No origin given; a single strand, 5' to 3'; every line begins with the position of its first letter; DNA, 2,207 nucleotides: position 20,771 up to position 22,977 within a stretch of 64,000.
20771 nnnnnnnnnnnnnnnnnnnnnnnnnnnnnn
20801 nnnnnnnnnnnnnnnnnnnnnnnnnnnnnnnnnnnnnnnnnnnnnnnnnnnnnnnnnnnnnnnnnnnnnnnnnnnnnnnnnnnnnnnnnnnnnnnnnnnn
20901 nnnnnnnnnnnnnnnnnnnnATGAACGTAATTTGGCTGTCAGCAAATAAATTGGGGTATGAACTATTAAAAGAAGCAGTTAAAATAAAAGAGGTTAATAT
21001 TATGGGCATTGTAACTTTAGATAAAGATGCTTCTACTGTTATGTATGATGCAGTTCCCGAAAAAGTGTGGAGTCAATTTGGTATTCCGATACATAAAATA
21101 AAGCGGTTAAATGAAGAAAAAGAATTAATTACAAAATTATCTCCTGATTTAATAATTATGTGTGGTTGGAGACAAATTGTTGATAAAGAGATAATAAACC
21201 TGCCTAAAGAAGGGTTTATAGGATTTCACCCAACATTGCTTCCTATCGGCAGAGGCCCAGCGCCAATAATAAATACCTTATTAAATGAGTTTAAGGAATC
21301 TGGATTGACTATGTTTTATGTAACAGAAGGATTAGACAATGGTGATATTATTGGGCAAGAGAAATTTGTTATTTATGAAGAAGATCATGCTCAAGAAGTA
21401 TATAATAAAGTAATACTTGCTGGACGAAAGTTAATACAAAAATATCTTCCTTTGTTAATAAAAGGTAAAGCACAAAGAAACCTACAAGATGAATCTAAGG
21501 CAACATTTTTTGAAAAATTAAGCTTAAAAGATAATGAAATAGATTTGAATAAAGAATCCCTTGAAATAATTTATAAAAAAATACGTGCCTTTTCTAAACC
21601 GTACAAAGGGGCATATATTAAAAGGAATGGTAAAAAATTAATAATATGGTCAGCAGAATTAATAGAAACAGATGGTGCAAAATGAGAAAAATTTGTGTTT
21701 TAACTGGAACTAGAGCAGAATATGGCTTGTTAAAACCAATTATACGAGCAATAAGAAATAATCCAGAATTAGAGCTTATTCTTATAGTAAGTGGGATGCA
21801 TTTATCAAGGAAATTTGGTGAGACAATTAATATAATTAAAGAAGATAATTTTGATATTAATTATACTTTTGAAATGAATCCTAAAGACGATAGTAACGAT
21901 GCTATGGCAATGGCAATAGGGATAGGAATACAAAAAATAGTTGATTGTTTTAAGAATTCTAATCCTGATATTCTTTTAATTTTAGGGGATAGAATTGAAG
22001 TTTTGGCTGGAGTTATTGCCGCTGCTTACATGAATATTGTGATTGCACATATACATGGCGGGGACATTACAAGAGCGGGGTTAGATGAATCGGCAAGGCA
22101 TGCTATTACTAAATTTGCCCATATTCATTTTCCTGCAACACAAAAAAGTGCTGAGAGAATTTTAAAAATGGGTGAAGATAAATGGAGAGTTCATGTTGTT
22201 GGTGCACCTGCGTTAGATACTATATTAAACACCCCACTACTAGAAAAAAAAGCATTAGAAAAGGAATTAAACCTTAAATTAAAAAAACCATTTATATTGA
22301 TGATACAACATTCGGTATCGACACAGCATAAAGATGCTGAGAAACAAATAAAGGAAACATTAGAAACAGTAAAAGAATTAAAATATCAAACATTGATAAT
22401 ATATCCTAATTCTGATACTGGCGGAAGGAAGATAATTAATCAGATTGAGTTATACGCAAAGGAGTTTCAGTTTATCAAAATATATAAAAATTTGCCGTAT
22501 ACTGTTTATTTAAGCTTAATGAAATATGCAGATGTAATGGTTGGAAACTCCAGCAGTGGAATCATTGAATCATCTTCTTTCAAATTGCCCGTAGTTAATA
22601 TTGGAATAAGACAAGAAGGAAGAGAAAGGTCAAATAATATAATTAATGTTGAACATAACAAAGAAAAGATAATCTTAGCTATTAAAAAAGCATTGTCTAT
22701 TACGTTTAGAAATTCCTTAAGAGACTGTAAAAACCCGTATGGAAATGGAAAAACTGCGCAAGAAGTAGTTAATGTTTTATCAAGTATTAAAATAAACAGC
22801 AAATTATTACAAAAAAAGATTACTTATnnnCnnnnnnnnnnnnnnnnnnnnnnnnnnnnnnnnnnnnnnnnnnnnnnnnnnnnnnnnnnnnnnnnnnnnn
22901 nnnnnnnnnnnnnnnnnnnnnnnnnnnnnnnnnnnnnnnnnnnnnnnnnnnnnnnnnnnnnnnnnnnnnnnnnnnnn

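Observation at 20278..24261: Folate one-carbon enzymes (FolD plus 5-formyl-THF cyclo-ligase) embedded with a de-N-acetylase and a sugar N-formyltransferase inside a nonulosonic-acid operon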

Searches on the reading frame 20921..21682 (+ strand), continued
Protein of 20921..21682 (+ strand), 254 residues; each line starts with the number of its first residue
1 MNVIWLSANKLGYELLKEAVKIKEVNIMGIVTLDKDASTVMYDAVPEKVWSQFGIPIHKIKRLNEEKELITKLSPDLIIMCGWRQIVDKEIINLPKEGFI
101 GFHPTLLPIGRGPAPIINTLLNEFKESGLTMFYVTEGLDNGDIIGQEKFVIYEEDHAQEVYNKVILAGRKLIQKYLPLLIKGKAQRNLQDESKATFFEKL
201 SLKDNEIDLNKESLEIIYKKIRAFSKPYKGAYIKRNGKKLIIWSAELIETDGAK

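Call 73: find_encoding_contigs(protein=P0074, flank=10000, max_places=1)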
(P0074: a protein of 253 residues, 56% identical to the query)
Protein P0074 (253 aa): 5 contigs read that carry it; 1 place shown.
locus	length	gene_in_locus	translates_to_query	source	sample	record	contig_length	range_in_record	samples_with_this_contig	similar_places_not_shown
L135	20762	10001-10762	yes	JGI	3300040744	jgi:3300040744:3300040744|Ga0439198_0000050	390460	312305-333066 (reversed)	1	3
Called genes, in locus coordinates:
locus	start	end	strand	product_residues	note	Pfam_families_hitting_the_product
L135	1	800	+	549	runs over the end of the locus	PF00682:HMGL-like, PF02436:PYC_OADA, PF25984:BSH_YknX (faint), PF00364:Biotin_lipoyl, PF25917:BSH_RND, PF25973:BSH_CzcB (faint)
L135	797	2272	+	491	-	PF00289:Biotin_carb_N, PF02222:ATP-grasp (weak), PF02786:CPSase_L_D2, PF08443:RimK (weak), PF07478:Dala_Dala_lig_C, PF02785:Biotin_carb_C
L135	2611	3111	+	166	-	PF03994:DUF350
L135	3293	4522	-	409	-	PF04055:Radical_SAM, PF19238:Radical_SAM_2 (weak)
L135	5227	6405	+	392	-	PF00465:Fe-ADH, PF13685:Fe-ADH_2 (faint), PF25137:ADH_Fe_C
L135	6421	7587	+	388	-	PF01041:DegT_DnrJ_EryC1, PF01053:Cys_Met_Meta_PP (weak), PF00155:Aminotran_1_2 (weak), PF00266:Aminotran_5 (faint), PF01212:Beta_elim_lyase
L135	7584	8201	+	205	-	PF02348:CTP_transf_3, PF12804:NTP_transf_3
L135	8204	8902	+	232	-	PF05401:NodS, PF13489:Methyltransf_23, PF05175:MTS (weak), PF01728:FtsJ (weak), PF13847:Methyltransf_31, PF08241:Methyltransf_11, PF08242:Methyltransf_12, PF13649:Methyltransf_25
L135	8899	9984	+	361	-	PF03102:NeuB, PF08666:SAF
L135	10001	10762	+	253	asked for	PF00551:Formyl_trans_N, PF02911:Formyl_trans_C (weak)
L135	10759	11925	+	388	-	PF02350:Epimerase_2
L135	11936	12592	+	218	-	PF02585:PIG-L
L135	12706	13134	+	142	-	PF00132:Hexapep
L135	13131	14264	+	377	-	PF01041:DegT_DnrJ_EryC1, PF01212:Beta_elim_lyase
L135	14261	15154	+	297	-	PF01073:3Beta_HSD, PF01370:Epimerase, PF02719:Polysacc_synt_2, PF04321:RmlD_sub_bind, PF13460:NAD_binding_10, PF16363:GDP_Man_Dehyd, PF07993:NAD_binding_4 (weak)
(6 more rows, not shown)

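Call 74: find_encoding_contigs(protein=P0084, flank=10000, max_places=1)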
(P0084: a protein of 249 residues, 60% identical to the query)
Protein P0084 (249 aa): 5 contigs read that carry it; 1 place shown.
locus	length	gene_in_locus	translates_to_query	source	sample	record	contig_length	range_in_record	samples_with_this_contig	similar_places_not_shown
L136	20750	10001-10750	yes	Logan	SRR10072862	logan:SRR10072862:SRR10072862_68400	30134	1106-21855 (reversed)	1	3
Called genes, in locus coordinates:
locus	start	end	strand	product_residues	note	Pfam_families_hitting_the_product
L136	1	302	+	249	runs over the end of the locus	PF01066:CDP-OH_P_transf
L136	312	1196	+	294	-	PF14907:NTP_transf_5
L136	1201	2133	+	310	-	PF07475:Hpr_kinase_C (weak)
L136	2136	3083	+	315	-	PF03706:LPG_synthase_TM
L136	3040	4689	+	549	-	PF04464:Glyphos_transf, PF02350:Epimerase_2, PF04007:DUF354 (weak)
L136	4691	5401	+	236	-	PF02348:CTP_transf_3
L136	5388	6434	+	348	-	PF03102:NeuB, PF08666:SAF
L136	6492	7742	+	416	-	PF00464:SHMT, PF01212:Beta_elim_lyase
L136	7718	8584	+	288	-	PF00763:THF_DHG_CYH, PF02882:THF_DHG_CYH_C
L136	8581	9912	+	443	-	PF08245:Mur_ligase_M, PF27239:FOL3_C, PF02875:Mur_ligase_C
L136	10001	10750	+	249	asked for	PF00551:Formyl_trans_N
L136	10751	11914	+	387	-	PF02350:Epimerase_2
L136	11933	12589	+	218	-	PF02585:PIG-L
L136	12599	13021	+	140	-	PF14602:Hexapep_2 (faint), PF00132:Hexapep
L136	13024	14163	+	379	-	PF01041:DegT_DnrJ_EryC1, PF00155:Aminotran_1_2 (faint), PF01212:Beta_elim_lyase (weak)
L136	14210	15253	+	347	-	PF00106:adh_short (weak), PF01370:Epimerase, PF02719:Polysacc_synt_2, PF04321:RmlD_sub_bind, PF01073:3Beta_HSD, PF07993:NAD_binding_4, PF13460:NAD_binding_10, PF16363:GDP_Man_Dehyd, +1 more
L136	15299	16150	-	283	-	PF04055:Radical_SAM, PF13186:SPASM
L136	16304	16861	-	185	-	PF13489:Methyltransf_23, PF08241:Methyltransf_11, PF13847:Methyltransf_31 (faint)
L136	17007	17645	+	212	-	PF02353:CMAS, PF05401:NodS, PF13489:Methyltransf_23, PF05175:MTS, PF07021:MetW, PF08241:Methyltransf_11, PF08242:Methyltransf_12, PF13649:Methyltransf_25, +4 more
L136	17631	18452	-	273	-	PF01522:Polysacc_deac_1, PF10096:DUF2334 (weak), PF11959:DUF3473 (weak)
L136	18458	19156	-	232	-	PF00535:Glycos_transf_2, PF10111:Glyco_tranf_2_2, PF13641:Glyco_tranf_2_3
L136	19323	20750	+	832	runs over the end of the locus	PF09586:YfhO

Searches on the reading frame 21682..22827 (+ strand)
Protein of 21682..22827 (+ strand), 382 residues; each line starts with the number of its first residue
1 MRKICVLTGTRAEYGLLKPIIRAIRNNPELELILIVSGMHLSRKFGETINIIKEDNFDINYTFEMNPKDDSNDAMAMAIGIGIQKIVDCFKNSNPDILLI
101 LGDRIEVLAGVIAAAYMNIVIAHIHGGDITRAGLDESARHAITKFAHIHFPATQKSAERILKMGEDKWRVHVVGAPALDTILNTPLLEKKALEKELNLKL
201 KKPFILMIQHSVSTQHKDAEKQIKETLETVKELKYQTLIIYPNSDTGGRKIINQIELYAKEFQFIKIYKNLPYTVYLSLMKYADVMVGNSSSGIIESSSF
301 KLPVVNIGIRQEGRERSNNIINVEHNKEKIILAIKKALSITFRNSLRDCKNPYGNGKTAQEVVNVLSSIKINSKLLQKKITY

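Call 7: search_protein_families(library=pfam, proteins=[window:21682-22827:+], max_evalue=0.01)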
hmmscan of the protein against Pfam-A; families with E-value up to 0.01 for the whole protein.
window:21682-22827:+ (382 aa): 1 family
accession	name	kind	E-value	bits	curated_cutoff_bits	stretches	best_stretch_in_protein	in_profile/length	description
PF02350.25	Epimerase_2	-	1.2e-84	284.6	30.6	1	22-366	1-346/347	UDP-N-acetylglucosamine 2-epimerase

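Call 8: search_protein_families(library=ncbifam, proteins=[window:21682-22827:+], max_evalue=0.001)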
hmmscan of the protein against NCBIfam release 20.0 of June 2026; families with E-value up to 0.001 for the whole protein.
window:21682-22827:+ (382 aa): 2 families
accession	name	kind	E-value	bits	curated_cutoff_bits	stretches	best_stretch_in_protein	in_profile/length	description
TIGR03568.1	NeuC_NnaA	equivalog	1.1e-137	458.9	235.9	1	2-366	1-365/365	UDP-N-acetylglucosamine 2-epimerase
TIGR00236.1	wecB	equivalog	2.2e-34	119.2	210.15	1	3-367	2-363/366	non-hydrolyzing UDP-N-acetylglucosamine 2-epimerase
